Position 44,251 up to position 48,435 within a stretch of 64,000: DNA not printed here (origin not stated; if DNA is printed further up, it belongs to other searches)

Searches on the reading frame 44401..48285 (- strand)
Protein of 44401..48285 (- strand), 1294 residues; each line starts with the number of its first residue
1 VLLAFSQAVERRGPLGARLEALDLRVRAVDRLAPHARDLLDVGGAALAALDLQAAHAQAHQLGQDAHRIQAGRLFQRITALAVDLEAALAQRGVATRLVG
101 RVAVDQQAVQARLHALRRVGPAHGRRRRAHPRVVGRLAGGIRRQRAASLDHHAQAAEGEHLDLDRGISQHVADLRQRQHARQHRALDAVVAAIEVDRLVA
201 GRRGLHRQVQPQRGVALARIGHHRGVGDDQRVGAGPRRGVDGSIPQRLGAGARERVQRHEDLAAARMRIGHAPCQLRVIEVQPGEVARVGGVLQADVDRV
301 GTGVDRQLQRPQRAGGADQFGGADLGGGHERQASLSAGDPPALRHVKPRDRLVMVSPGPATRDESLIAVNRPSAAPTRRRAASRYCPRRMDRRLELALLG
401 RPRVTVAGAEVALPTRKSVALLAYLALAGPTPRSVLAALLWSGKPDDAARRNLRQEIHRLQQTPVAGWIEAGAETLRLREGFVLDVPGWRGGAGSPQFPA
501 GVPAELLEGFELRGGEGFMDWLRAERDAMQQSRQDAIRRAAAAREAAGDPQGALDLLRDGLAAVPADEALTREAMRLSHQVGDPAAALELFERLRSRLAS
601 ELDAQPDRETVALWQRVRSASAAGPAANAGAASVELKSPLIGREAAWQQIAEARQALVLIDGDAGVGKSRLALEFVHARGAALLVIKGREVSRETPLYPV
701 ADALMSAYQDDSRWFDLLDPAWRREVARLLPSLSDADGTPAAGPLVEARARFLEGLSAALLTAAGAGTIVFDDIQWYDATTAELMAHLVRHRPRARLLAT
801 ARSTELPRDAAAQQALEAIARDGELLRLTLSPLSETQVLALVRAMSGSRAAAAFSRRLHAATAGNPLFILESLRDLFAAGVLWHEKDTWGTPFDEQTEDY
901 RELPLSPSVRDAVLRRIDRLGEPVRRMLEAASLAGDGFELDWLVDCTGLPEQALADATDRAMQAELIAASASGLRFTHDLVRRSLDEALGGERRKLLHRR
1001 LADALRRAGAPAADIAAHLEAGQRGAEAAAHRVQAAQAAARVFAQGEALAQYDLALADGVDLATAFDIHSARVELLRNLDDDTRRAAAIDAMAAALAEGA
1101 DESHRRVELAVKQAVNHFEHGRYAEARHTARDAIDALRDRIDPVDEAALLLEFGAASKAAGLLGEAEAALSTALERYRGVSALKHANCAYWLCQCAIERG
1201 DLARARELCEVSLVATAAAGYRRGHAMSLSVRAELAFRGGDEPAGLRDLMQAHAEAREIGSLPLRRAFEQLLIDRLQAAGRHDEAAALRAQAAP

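Call 87: search_protein_families(library=pfam, proteins=[window:44401-48285:-], max_evalue=0.00001)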
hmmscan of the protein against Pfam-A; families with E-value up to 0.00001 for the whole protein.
window:44401-48285:- (1294 aa): 2 families
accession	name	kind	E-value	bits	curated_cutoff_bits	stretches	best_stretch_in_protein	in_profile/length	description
PF13191.12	AAA_16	-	8.2e-16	59.4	32.6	1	640-798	2-165/167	AAA ATPase domain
PF03704.23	BTAD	-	1e-12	49.1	22.1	1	519-618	47-146/146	Bacterial transcriptional activator domain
